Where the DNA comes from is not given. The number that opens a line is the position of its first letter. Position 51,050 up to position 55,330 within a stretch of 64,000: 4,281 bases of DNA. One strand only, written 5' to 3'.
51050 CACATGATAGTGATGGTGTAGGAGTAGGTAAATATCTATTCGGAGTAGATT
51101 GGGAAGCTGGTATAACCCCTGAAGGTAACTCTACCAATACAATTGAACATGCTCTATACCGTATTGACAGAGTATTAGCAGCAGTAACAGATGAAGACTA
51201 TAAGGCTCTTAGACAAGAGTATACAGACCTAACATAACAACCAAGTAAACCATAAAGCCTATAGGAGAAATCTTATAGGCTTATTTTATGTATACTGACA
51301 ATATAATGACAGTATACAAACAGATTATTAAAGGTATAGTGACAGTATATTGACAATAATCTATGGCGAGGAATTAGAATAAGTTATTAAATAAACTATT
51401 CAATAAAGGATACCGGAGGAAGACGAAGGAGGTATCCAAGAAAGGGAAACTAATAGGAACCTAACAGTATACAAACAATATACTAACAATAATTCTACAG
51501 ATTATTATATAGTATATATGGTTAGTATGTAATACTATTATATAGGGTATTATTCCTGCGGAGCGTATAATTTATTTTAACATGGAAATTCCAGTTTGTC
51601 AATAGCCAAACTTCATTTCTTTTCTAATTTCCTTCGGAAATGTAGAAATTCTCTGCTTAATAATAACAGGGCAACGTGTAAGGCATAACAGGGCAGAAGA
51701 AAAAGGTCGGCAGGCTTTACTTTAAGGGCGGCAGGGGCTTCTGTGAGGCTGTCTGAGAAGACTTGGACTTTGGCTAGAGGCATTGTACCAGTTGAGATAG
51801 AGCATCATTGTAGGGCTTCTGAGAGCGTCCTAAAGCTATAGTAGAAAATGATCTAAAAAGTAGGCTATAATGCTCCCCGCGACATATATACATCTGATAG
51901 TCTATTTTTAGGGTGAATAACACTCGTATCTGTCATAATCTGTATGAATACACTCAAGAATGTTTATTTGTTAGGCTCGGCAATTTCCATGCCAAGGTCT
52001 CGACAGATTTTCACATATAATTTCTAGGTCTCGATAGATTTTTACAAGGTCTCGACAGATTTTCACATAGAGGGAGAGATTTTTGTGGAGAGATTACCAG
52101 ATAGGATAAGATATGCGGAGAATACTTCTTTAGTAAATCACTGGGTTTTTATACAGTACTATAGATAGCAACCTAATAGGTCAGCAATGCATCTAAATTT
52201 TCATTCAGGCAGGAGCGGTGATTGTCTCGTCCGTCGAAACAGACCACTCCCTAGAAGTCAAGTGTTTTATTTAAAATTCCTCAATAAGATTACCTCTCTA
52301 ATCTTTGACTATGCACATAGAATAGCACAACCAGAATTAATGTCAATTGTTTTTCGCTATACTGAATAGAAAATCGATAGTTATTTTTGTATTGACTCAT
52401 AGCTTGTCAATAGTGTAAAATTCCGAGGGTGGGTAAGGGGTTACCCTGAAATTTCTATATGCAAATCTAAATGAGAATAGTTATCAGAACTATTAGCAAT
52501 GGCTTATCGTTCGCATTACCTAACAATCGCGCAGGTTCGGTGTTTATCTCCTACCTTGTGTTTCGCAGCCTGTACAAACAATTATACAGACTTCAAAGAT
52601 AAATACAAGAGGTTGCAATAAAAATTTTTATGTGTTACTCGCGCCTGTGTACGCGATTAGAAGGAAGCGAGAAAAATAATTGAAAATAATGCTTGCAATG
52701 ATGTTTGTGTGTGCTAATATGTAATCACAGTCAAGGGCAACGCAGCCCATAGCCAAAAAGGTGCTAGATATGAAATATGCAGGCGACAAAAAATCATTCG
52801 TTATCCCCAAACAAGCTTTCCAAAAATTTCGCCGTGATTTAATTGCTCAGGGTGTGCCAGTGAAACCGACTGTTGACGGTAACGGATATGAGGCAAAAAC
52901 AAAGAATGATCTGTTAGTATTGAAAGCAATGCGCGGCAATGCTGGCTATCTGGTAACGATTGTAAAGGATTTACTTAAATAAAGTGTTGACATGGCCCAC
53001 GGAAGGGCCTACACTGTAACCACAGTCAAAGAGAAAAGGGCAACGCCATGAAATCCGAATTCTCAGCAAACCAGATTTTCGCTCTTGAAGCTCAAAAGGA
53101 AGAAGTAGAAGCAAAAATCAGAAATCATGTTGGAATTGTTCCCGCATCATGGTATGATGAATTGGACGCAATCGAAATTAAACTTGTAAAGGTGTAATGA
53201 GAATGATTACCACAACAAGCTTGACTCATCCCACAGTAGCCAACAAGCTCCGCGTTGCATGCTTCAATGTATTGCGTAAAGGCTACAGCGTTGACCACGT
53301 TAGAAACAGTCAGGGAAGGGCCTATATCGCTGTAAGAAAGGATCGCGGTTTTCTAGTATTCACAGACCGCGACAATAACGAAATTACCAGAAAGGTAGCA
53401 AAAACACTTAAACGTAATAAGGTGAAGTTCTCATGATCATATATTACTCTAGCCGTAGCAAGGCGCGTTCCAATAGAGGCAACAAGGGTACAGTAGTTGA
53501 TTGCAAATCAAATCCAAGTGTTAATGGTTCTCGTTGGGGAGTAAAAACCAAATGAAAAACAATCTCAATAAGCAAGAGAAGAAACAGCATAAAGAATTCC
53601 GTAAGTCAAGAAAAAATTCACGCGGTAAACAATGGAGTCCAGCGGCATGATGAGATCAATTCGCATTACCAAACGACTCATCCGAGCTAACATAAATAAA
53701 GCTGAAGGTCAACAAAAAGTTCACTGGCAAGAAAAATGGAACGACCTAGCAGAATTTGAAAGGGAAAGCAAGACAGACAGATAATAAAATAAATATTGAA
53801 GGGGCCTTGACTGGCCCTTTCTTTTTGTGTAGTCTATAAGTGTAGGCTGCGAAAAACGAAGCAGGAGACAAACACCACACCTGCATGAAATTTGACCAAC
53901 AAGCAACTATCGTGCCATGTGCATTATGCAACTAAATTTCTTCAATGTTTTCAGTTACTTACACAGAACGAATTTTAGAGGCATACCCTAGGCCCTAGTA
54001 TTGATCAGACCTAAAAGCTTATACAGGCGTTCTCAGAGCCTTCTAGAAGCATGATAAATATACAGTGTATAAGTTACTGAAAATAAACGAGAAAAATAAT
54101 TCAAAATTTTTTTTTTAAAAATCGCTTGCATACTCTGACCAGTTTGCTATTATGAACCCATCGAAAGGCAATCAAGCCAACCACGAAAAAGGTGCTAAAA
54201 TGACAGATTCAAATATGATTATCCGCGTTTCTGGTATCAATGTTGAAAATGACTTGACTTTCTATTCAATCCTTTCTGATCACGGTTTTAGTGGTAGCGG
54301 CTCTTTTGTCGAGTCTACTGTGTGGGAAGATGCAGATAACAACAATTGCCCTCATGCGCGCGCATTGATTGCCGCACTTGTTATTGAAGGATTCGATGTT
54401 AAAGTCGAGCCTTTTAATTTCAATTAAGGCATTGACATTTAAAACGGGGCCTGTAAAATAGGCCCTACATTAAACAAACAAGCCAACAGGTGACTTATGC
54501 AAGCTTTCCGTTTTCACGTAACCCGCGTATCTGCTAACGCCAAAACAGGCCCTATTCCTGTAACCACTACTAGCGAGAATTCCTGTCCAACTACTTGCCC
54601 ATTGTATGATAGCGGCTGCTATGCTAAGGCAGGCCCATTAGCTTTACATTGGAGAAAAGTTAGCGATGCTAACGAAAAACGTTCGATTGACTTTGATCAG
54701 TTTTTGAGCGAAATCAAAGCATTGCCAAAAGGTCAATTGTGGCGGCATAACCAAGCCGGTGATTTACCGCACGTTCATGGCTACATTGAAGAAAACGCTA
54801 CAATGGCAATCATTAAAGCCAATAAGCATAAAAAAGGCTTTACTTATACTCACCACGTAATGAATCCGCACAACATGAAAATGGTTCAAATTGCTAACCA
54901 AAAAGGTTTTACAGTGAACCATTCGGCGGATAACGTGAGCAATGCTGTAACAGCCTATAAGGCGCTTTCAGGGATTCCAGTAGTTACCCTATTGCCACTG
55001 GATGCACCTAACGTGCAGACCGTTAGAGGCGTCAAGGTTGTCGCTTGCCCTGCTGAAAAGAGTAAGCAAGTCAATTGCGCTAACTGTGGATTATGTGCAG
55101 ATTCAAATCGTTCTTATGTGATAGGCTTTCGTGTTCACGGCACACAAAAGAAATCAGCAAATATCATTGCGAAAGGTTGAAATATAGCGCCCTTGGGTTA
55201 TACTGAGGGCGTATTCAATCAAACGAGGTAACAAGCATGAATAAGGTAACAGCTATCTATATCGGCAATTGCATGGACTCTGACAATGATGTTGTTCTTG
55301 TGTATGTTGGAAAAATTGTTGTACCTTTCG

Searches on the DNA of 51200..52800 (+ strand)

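Call 81: search_rna_families(source=window, start=51200, end=52800, threshold=evalue, max_evalue=1)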
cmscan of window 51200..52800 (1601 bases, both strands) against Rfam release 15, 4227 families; matches with E-value up to 1: 1.
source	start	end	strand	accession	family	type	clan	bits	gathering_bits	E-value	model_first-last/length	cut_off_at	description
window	52546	52614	+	RF00656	mir-205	Gene; miRNA;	-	21.1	55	0.052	1-75/75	no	mir-205 microRNA precursor family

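Call 109: search_dna_similar(query=window:51985-52075:+, collection=phages, mode=distant, max_evalue=1, max_rows=15)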
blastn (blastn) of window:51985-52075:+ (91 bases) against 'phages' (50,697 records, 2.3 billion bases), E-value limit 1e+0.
Records with a match: 18; places in all: 18; records where one place covers at least 80% of the query: 0.
Best place of each record, by identity: 80-90% 17; 60-80% 1.
By first word of the organism name: Pseudomonas 18.
By host as written in the record: Pseudomonas syringae pv. actinidiae 10; Pseudomonas syringae pv. actinidiae K7#8 2; Pseudomonas syringae pv. actinidiae ICMP 18800 2; - 2; Pseudomonas syringae pv. avii 1; Pseudomonas sp. 1.
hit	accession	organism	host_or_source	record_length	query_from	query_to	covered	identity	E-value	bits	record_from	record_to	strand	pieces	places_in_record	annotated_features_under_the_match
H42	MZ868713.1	Pseudomonas phage psageK4e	Pseudomonas syringae pv. actinidiae K7#8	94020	15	83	76%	83.1%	5e-3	89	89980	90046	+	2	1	hypothetical protein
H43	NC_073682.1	Pseudomonas phage psageK4e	Pseudomonas syringae pv. actinidiae K7#8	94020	15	83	76%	83.1%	5e-3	89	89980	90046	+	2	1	hypothetical protein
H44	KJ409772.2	Pseudomonas phage phiPsa374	Pseudomonas syringae pv. actinidiae ...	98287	18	83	73%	81.4%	7e-2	79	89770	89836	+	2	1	none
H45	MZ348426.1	Pseudomonas phage psageK4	soil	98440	18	83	73%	81.4%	7e-2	79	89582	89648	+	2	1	none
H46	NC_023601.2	Pseudomonas phage phiPsa374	Pseudomonas syringae pv. actinidiae ...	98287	18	83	73%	81.4%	7e-2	79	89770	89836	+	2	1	none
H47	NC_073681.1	Pseudomonas phage psageK4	soil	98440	18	83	73%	81.4%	7e-2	79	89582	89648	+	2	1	none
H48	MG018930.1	Pseudomonas phage ventosus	Pseudomonas syringae pv. avii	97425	11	74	70%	75.0%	8e-1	37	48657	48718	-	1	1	none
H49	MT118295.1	Pseudomonas phage Epa18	Pseudomonas sp.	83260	9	62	59%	80.4%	7e-2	42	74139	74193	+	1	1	none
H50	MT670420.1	Pseudomonas phage phiPsa347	Pseudomonas syringae pv. actinidiae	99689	15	62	53%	80.0%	2e-2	44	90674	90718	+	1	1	none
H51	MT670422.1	Pseudomonas phage phiPsa397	Pseudomonas syringae pv. actinidiae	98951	15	62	53%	80.0%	2e-2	44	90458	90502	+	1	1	none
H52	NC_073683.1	Pseudomonas phage phiPsa397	Pseudomonas syringae pv. actinidiae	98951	15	62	53%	80.0%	2e-2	44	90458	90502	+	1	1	none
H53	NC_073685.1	Pseudomonas phage phiPsa347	Pseudomonas syringae pv. actinidiae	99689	15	62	53%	80.0%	2e-2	44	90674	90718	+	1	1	none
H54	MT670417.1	Pseudomonas phage phiPsa267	Pseudomonas syringae pv. actinidiae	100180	46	83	42%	87.2%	5e-3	46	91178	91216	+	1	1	none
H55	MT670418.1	Pseudomonas phage phiPsa300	Pseudomonas syringae pv. actinidiae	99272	46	83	42%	87.2%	5e-3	46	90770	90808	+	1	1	none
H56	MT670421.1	Pseudomonas phage phiPsa381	Pseudomonas syringae pv. actinidiae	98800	46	83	42%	87.2%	5e-3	46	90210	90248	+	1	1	none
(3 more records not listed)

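Call 110: get_annotated_region(hit=H46, flank=4000)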
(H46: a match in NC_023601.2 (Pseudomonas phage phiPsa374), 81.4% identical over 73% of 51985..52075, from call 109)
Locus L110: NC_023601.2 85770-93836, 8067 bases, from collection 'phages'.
description: Pseudomonas phage phiPsa374, complete genome.
organism: Pseudomonas phage phiPsa374 (NCBI taxid 1458843)
taxonomy: Viruses; Duplodnaviria; Heunggongvirae; Uroviricota; Caudoviricetes; Otagovirus; Otagovirus Psa374
host: Pseudomonas syringae pv. actinidiae ICMP 18800; source: soil; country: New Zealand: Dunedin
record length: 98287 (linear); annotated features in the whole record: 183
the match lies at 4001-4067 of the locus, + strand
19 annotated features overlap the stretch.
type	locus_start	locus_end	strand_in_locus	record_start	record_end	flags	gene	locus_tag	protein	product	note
CDS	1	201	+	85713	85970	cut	-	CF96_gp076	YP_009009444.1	hypothetical protein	-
CDS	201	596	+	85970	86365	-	-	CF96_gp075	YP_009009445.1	HNH endonuclease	-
CDS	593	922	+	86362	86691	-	-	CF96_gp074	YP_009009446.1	membrane protein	-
CDS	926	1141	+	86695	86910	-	-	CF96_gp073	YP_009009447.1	hypothetical protein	-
CDS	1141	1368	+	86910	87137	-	-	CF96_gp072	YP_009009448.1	hypothetical protein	-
CDS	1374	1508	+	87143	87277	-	-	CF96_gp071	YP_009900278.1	hypothetical protein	-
CDS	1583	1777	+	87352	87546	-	-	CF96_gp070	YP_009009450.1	hypothetical protein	-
CDS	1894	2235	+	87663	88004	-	-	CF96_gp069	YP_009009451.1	hypothetical protein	-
CDS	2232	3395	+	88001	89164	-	-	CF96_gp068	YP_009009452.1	hypothetical protein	-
CDS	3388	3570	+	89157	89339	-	-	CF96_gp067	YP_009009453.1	hypothetical protein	-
CDS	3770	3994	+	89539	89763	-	-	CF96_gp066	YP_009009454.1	hypothetical protein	-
CDS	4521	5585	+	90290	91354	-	-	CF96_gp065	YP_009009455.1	hypothetical protein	-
CDS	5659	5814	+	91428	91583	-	-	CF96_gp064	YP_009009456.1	hypothetical protein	-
CDS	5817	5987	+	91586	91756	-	-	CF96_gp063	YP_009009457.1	hypothetical protein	-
CDS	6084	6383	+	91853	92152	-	-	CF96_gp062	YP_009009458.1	hypothetical protein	-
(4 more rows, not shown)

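Call 123: get_annotated_region(hit=H49, flank=1500)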
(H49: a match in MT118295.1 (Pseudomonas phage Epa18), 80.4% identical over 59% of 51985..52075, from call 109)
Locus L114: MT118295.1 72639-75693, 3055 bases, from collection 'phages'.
description: Pseudomonas phage Epa18, complete genome.
organism: Pseudomonas phage Epa18 (NCBI taxid 2719188)
taxonomy: Viruses; Duplodnaviria; Heunggongvirae; Uroviricota; Caudoviricetes; Nankokuvirus
host: Pseudomonas sp.; source: -; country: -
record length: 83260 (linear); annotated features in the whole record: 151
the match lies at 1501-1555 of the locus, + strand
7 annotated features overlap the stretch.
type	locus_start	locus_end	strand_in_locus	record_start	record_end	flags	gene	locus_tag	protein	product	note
CDS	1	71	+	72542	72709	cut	-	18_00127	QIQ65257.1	hypothetical protein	-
CDS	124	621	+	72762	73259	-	-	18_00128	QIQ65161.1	hypothetical protein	-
CDS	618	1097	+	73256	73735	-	-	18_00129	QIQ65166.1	hypothetical protein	-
CDS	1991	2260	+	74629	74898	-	-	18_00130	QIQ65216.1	hypothetical protein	-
CDS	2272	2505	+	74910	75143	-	-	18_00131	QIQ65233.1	hypothetical protein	-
CDS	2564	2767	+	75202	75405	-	-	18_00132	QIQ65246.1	hypothetical protein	-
CDS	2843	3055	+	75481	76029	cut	-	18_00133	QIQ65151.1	hypothetical protein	-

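Call 124: get_annotated_region(hit=H48, flank=1500)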
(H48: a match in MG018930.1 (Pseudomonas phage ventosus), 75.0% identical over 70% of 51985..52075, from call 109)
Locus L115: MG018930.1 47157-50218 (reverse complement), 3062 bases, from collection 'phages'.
description: Pseudomonas phage ventosus, complete genome.
organism: Pseudomonas phage ventosus (NCBI taxid 2048980)
taxonomy: Viruses; Duplodnaviria; Heunggongvirae; Uroviricota; Caudoviricetes
host: Pseudomonas syringae pv. avii; source: wastewater; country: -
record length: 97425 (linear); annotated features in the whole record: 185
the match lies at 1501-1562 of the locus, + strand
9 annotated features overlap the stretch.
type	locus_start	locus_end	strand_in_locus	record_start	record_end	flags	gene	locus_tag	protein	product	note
CDS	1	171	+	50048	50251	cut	-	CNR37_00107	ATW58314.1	hypothetical protein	-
CDS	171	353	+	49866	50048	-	-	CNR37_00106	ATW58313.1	hypothetical protein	-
CDS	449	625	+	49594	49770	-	-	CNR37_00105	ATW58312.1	hypothetical protein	-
CDS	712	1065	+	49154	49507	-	-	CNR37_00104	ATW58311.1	ion transport integral membrane protein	-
CDS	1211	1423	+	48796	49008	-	-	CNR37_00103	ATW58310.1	hypothetical protein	-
CDS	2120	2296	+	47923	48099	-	-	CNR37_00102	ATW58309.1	hypothetical protein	-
CDS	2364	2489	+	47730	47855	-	-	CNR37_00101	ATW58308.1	hypothetical protein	-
CDS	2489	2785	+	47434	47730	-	-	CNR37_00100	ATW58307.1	hypothetical protein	-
CDS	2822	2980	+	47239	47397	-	-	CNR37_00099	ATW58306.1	hypothetical protein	-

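Call 126: search_dna_similar(query=L114:1380-1900:+, collection=phages, mode=distant, max_evalue=0.001, max_rows=60)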
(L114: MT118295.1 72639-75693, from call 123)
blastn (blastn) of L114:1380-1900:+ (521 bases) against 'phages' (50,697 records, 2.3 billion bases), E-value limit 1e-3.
Records with a match: 48; places in all: 48; records where one place covers at least 80% of the query: 41.
Best place of each record, by identity: >=99% 1; 95-99% 23; 90-95% 17; 80-90% 7.
By first word of the organism name: Pseudomonas 48.
By host as written in the record: Pseudomonas aeruginosa 22; Pseudomonas sp. 5; Pseudomonas aeruginosa PAK 4; Pseudomonas aeruginosa CHA 3; Pseudomonas aeruginosa PAO1 3; - 2; Pseudomonas aeruginosa PAER2_24 2; Pseudomonas aeruginosa DLG 2; and 4 more.
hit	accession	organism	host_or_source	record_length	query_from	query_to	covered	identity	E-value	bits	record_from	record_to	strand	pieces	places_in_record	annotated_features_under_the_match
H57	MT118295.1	Pseudomonas phage Epa18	Pseudomonas sp.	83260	1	521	100%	100.0%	0e+0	940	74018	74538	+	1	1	none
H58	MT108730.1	Pseudomonas phage Epa24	Pseudomonas sp.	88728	1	521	100%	96.4%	0e+0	853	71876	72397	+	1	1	hypothetical protein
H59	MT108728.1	Pseudomonas phage Epa17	Pseudomonas sp.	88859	1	521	100%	96.4%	0e+0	853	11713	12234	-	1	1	hypothetical protein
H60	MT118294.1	Pseudomonas phage Epa16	Pseudomonas sp.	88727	1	521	100%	96.4%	0e+0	853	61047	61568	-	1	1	hypothetical protein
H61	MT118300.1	Pseudomonas phage Epa26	Pseudomonas sp.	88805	1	521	100%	96.4%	0e+0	853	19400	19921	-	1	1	hypothetical protein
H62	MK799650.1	Pseudomonas phage PAP-JP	Pseudomonas aeruginosa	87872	1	521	100%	96.2%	0e+0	848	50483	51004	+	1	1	hypothetical protein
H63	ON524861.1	Pseudomonas phage vB_PaeM_RP15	Pseudomonas aeruginosa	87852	1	521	100%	96.2%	0e+0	848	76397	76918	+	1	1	hypothetical protein (x3)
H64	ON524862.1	Pseudomonas phage vB_PaeM_RP6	Pseudomonas aeruginosa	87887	1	521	100%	96.2%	0e+0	848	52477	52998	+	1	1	hypothetical protein (x3)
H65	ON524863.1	Pseudomonas phage vB_PaeM_RP7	Pseudomonas aeruginosa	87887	1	521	100%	96.2%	0e+0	848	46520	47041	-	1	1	hypothetical protein (x3)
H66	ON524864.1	Pseudomonas phage vB_PaeM_RP8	Pseudomonas aeruginosa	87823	1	521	100%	96.2%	0e+0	848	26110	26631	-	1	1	hypothetical protein (x3)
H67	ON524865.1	Pseudomonas phage vB_PaeM_RP9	Pseudomonas aeruginosa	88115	1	521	100%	96.2%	0e+0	848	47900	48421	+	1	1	hypothetical protein (x3)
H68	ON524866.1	Pseudomonas phage vB_PaeM_RP10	Pseudomonas aeruginosa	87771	1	521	100%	96.2%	0e+0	848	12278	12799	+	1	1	hypothetical protein (x3)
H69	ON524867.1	Pseudomonas phage vB_PaeM_RP11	Pseudomonas aeruginosa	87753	1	521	100%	96.2%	0e+0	848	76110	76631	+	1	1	hypothetical protein (x3)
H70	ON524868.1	Pseudomonas phage vB_PaeM_RP12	Pseudomonas aeruginosa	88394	1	521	100%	96.2%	0e+0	848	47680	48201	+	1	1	hypothetical protein (x3)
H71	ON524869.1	Pseudomonas phage vB_PaeM_RP13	Pseudomonas aeruginosa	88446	1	521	100%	96.2%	0e+0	848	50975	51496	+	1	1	hypothetical protein (x3)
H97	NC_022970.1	Pseudomonas phage PAK_P3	Pseudomonas aeruginosa PAK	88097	1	521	100%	94.1%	0e+0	799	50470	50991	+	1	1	hypothetical protein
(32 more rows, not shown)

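Call 127: get_annotated_region(hit=H97, flank=1800)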
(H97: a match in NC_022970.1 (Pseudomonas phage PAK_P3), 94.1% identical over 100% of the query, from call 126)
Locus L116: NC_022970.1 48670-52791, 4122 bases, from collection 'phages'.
description: Pseudomonas phage PAK_P3, complete genome.
organism: Pseudomonas phage PAK_P3 (NCBI taxid 981431)
taxonomy: Viruses; Duplodnaviria; Heunggongvirae; Uroviricota; Caudoviricetes; Nankokuvirus; Nankokuvirus PAKP3
host: Pseudomonas aeruginosa PAK; source: -; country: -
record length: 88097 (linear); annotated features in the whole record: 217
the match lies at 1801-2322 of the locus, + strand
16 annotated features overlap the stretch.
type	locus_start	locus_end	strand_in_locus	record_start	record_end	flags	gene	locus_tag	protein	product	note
CDS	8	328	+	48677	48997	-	-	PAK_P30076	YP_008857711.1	hypothetical protein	-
CDS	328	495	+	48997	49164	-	-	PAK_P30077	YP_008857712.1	hypothetical protein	-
regulatory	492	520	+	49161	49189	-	-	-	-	promoter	putative promoter_05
CDS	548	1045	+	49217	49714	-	-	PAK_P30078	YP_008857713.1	hypothetical protein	-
CDS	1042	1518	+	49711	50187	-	-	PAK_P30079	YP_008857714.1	hypothetical protein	-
CDS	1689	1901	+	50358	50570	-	-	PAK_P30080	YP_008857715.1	hypothetical protein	-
regulatory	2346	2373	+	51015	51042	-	-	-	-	promoter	putative promoter_06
ncRNA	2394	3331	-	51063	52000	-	-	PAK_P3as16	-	putative antisense RNA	Annotation based on RNA-Seq data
CDS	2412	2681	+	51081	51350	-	-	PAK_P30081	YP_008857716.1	hypothetical protein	-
CDS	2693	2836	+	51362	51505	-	-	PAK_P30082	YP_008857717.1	hypothetical protein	-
CDS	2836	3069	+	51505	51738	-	-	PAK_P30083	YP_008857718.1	hypothetical protein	-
CDS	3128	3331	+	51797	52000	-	-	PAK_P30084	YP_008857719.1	hypothetical protein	-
CDS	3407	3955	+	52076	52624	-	-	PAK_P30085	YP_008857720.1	hypothetical protein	-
ncRNA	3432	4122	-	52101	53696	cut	-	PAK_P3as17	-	putative antisense RNA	Annotation based on RNA-Seq data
regulatory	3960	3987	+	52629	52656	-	-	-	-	promoter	putative promoter_07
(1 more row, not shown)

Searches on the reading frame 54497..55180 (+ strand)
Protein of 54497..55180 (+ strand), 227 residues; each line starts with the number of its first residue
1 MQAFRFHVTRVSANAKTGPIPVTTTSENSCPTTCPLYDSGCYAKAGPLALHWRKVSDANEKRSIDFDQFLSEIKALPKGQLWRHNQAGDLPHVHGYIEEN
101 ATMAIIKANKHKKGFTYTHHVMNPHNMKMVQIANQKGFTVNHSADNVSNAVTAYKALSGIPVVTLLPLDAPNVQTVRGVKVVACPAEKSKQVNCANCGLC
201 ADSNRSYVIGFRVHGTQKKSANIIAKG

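Call 47: find_encoding_contigs(protein=window:54497-55180:+, flank=4000, max_places=4)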
Protein window:54497-55180:+ (227 aa): 23 contigs read that carry it; 2 places shown.
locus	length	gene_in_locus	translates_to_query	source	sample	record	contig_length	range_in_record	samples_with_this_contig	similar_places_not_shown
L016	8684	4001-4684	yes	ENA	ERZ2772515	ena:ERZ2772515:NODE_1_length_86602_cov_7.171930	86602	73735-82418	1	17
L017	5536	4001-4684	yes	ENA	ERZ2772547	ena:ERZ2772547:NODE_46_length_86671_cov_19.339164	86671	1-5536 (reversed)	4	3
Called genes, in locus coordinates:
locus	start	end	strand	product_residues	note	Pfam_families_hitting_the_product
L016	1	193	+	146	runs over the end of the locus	-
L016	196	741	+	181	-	-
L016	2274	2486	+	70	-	-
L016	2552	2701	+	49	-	-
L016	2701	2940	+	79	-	-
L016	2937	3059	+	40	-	-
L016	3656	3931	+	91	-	-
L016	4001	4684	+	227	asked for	PF17338:GP88 (weak), PF23872:DUF7227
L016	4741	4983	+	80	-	-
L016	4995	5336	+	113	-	-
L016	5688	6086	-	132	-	-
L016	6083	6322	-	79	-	-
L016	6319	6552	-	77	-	-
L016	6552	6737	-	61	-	-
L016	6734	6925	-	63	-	-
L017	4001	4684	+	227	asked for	PF17338:GP88 (weak), PF23872:DUF7227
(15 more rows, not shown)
